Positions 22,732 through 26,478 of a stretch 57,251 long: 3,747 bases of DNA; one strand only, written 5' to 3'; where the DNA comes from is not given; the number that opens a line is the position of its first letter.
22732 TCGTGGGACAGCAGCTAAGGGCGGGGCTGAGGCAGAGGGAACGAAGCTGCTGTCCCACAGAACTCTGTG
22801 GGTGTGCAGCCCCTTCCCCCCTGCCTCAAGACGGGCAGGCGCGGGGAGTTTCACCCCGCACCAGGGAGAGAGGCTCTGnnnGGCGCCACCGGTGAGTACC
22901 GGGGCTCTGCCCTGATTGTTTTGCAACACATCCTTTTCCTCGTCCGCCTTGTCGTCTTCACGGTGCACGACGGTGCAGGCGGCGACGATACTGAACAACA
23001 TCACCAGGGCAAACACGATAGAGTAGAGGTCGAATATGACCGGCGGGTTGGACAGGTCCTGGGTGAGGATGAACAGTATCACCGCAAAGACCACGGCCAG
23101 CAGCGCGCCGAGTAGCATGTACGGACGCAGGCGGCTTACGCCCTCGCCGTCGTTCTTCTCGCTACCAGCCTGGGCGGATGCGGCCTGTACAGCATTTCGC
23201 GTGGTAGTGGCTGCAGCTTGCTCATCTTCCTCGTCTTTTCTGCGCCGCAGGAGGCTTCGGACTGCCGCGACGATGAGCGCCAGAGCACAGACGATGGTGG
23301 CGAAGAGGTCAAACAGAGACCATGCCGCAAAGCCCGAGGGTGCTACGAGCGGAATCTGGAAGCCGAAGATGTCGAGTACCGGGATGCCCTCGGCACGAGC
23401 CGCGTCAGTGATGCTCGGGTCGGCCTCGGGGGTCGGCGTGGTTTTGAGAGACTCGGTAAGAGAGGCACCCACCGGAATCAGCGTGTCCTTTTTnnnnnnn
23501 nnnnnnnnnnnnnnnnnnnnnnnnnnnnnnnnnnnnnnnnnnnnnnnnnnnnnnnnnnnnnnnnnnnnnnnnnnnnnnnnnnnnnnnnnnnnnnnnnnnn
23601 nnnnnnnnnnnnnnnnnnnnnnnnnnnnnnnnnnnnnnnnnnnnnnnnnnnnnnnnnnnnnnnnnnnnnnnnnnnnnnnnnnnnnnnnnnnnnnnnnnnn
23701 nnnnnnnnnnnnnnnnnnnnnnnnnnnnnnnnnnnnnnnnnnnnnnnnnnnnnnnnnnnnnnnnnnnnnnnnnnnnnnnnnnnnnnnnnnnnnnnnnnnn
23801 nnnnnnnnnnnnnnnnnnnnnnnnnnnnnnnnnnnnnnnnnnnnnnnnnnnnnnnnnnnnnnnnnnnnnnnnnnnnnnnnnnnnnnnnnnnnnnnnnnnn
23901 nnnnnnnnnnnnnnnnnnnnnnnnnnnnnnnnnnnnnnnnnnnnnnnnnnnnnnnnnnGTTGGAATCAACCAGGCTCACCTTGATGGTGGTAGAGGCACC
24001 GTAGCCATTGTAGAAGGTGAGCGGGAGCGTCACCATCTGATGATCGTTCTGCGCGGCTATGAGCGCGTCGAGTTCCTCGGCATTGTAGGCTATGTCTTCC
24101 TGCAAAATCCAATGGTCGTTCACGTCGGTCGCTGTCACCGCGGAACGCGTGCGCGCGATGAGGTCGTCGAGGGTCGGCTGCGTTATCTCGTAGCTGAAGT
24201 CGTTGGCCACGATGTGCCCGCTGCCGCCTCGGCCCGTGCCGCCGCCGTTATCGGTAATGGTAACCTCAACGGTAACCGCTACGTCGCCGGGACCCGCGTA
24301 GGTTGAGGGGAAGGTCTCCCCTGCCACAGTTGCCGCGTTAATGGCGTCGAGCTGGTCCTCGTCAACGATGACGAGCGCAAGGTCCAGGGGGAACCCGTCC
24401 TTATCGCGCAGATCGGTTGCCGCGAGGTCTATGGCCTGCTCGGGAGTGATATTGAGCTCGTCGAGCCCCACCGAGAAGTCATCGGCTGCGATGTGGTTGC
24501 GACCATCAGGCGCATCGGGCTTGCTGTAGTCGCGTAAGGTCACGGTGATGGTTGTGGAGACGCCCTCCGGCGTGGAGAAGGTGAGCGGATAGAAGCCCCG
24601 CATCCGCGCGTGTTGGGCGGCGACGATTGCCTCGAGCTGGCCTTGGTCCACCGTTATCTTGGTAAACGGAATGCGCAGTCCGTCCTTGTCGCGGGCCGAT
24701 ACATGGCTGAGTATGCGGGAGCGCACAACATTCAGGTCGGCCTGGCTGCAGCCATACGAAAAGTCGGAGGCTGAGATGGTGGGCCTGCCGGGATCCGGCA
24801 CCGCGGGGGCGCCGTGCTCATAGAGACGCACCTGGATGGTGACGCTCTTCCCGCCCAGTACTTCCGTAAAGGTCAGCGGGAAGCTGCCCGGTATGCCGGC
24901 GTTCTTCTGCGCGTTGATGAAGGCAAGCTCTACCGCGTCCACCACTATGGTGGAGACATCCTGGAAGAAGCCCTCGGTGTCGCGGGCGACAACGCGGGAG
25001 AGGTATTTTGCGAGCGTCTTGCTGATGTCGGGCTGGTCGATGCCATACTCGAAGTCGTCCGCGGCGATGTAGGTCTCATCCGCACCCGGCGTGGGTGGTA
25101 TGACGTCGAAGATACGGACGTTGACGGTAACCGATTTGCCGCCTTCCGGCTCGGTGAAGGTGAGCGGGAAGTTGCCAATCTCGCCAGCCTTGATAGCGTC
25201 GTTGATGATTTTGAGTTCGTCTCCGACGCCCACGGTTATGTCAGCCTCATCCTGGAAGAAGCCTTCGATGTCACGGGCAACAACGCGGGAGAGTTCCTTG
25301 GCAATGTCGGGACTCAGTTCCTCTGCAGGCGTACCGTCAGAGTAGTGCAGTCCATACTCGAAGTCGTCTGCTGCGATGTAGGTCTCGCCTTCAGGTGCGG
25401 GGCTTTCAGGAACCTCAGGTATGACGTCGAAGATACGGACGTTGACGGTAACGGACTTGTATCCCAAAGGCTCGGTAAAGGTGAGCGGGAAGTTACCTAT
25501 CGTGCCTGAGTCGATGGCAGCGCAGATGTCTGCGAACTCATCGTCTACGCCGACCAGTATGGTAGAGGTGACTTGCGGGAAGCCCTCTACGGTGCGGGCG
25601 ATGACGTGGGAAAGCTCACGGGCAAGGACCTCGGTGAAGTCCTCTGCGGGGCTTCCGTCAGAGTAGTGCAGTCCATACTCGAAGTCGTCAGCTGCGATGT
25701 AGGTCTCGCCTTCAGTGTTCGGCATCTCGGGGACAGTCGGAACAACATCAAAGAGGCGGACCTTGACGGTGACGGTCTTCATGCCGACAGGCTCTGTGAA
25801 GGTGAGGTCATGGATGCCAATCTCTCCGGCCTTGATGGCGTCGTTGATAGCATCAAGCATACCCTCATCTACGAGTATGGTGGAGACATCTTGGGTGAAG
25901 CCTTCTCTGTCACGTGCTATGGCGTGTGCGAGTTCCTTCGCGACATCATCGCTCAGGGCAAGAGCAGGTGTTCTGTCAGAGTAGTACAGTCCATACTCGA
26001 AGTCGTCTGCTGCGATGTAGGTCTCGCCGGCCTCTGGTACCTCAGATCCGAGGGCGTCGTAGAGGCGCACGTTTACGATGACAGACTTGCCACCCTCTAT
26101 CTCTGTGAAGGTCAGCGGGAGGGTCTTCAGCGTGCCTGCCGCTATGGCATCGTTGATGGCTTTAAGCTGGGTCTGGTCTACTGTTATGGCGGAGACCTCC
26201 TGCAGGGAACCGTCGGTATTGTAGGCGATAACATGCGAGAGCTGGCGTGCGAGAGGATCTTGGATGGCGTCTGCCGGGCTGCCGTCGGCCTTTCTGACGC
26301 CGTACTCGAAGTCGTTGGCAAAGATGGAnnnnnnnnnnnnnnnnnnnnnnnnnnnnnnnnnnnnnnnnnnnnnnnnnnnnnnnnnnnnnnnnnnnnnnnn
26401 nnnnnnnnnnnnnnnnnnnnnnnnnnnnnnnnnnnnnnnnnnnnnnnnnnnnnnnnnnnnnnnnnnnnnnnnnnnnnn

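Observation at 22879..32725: Mosaic ~3,280-aa surface protein: Pmp-like beta-helix, 10 Flg_new repeats, 10 uncharacterised ~100-aa repeats, and a triple-TM C-terminal anchor instead of LPXTG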

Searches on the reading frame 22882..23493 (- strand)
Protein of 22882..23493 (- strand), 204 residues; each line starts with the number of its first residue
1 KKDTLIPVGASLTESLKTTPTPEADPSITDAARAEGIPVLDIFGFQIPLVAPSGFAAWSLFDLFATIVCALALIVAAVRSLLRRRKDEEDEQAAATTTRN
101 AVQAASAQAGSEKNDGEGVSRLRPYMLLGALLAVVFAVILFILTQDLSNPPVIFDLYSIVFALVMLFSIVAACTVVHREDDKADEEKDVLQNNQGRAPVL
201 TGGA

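Call 10: search_protein_families(library=ncbifam, max_evalue=1, proteins=[window:22882-23493:-])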
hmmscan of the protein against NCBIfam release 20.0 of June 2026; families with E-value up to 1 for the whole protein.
seq(204 aa): 14 families
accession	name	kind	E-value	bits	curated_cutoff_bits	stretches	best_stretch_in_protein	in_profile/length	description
NF052597.1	FILTED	domain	1.5e-18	67.2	40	1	58-182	1-108/110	FILTED domain-containing surface protein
NF006283.1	PRK08455.1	equivalog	0.0057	16.3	187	1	66-135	25-90/182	flagellar basal body-associated protein FliL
NF052375.1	antisigma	equivalog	0.012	15.6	100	1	10-111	40-130/217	anti-sigma factor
NF010560.0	PRK13955.1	equivalog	0.018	15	180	0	60-100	73-112/132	large conductance mechanosensitive channel protein MscL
TIGR00792.1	gph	subfamily_domain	0.023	13.4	231.35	1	121-168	68-114/437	glycoside-pentoside-hexuronide (GPH):cation symporter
TIGR03025.1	EPS_sugtrans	subfamily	0.028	13.6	295.55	1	61-179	2-119/445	exopolysaccharide biosynthesis polyprenyl glycosylphosphotransferase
NF007353.0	PRK09848.1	equivalog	0.029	13.2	528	1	120-171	76-127/457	glucuronide transporter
NF045849.1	ICE_MMCAP2_0565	equivalog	0.037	13.7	40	0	59-93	15-51/80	Mbov_0395 family pilin-like conjugal transfer protein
TIGR04402.2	mob_CxxC_CxxC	subfamily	0.15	12.3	70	0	40-112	32-110/180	mobilome CxxCx(11)CxxC protein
NF033887.1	conj_TraX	equivalog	0.17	11.5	100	1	75-172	29-126/163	conjugal transfer protein TraX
NF051431.1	Rv0361_Cterm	subfamily_domain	0.19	11.9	37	1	65-105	11-53/140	Rv0361 family membrane protein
NF041023.1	PP0621_fam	subfamily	0.24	11.7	45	0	71-99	6-34/71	PP0621 family protein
NF033936.1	CuZnOut_SO0444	equivalog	0.38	9.8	300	0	56-109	94-149/351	SO_0444 family Cu/Zn efflux transporter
NF008527.1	PRK11463.1-1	exception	0.59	9.6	150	1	68-118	114-164/191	FxsA family membrane protein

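Call 11: search_protein_families(library=pfam, max_evalue=10, proteins=[window:22882-23493:-])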
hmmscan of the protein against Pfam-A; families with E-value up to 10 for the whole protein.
seq(204 aa): 32 families (the best 25 are shown)
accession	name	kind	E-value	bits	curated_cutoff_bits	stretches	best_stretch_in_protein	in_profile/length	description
PF23933.1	DUF7269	-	6.9e-05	23.4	29.1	2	43-102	8-65/162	Family of unknown function (DUF7269)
PF13347.12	MFS_2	-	0.00014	21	27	1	126-192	143-208/427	MFS/sugar transport protein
PF13194.11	DUF4010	-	0.00056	20.1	30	1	121-188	51-116/210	Domain of unknown function (DUF4010)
PF09534.15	Trp_oprn_chp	-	0.0007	19.9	29.6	1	67-142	75-138/180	Tryptophan-associated transmembrane protein (Trp_oprn_chp)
PF10812.13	DUF2561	-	0.0055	17.2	27.8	1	53-114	59-117/202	Protein of unknown function (DUF2561)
PF20176.3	DUF6541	-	0.0078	15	29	1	63-150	52-119/646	Family of unknown function (DUF6541)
PF09682.15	Phage_holin_6_1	-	0.0084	16.9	24.9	1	63-115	8-60/101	Bacteriophage holin of superfamily 6 (Holin_LLH)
PF19942.4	DUF6404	-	0.038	14.8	27.6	1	126-179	52-104/115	Family of unknown function (DUF6404)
PF13567.11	DUF4131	-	0.041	14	31.6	1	128-181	11-59/165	Domain of unknown function (DUF4131)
PF05656.20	DUF805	-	0.055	14.4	25.7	1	123-178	11-69/111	Protein of unknown function (DUF805)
PF24535.1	DUF7598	-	0.068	13.8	27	1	130-171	15-57/135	Domain of unknown function (DUF7598)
PF20084.4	TrbK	-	0.072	13.6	23.9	1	64-99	9-44/102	Conjugative transfer region protein TrbK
PF05101.18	VirB3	-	0.081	13.7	23.9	1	122-182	10-62/84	Type IV secretory pathway, VirB3-like protein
PF11377.13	DUF3180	-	0.085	13.5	28.4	2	131-182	3-55/135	Protein of unknown function (DUF3180)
PF01528.21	Herpes_glycop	-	0.098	12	25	1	66-112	319-365/373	Herpesvirus glycoprotein M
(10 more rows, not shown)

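Call 32: find_homologous_proteins(query=window:22882-23493:-, max_evalue=0.001)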
Query seq(204 aa) (204 aa): 1 proteins with E <= 0.001 among 2052 candidates.
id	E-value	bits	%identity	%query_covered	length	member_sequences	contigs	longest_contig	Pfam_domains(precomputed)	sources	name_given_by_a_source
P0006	4.9e-4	38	25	62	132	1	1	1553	PF01914.24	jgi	-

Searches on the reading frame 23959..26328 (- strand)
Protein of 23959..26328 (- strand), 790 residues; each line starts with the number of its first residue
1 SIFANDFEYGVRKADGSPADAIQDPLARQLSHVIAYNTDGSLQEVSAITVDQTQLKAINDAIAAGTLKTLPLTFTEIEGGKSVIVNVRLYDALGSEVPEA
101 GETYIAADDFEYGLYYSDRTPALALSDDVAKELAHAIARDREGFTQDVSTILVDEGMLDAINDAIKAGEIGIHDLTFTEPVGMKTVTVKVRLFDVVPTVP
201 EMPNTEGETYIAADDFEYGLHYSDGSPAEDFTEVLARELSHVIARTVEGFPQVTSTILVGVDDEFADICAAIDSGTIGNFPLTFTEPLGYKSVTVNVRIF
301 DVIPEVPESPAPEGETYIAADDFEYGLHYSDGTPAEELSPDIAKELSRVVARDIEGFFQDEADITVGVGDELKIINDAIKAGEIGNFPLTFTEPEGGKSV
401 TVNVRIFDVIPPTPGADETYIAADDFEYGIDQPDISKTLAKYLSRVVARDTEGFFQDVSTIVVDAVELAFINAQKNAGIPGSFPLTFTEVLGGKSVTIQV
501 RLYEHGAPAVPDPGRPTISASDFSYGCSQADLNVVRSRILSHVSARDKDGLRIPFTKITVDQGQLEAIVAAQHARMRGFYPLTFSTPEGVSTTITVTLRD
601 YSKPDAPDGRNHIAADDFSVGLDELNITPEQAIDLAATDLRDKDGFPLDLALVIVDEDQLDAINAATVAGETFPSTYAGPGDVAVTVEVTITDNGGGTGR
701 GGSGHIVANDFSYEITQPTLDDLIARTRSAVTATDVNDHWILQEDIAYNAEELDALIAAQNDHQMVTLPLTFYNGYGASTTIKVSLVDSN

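Call 10: search_protein_families(library=ncbifam, max_evalue=1, proteins=[window:23959-26328:-])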
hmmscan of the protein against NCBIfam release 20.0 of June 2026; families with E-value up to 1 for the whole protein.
seq(790 aa): 1 family
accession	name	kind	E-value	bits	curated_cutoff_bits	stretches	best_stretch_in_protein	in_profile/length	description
NF004779.0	PRK06125.1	subfamily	0.0017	17.9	261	0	381-413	152-185/259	short-chain dehydrogenase/reductase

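Call 23: find_homologous_proteins(query=window:23959-26328:-, max_evalue=0.001)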
Query seq(790 aa) (790 aa): 5 proteins with E <= 0.001 among 8000 candidates.
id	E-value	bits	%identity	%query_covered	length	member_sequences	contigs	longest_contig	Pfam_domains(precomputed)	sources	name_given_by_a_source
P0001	8.0e-58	215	36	55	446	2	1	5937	-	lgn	-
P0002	3.5e-53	199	31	87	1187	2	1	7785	PF09479.17,PF18998.7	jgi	jgi:uncharacterized repeat protein (TIGR02543 family)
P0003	9.6e-41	158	34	48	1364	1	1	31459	-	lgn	-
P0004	6.2e-29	119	34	40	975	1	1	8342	-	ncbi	-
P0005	2.0e-23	101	29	48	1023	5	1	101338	PF13426.14,PF09479.17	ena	-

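Call 50: search_protein_families(library=pfam, proteins=[P0002], max_evalue=0.001)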
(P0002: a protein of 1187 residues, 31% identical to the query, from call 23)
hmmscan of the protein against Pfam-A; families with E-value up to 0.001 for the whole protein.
P0002 (1187 aa): 2 families
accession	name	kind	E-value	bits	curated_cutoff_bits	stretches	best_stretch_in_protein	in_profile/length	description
PF09479.16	Flg_new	-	1.9e-10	41.1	27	2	842-915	1-65/65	Listeria-Bacteroides repeat domain (List_Bact_rpt)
PF18998.6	Flg_new_2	-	2.6e-07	31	23.6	1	924-1000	1-71/73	Divergent InlB B-repeat domain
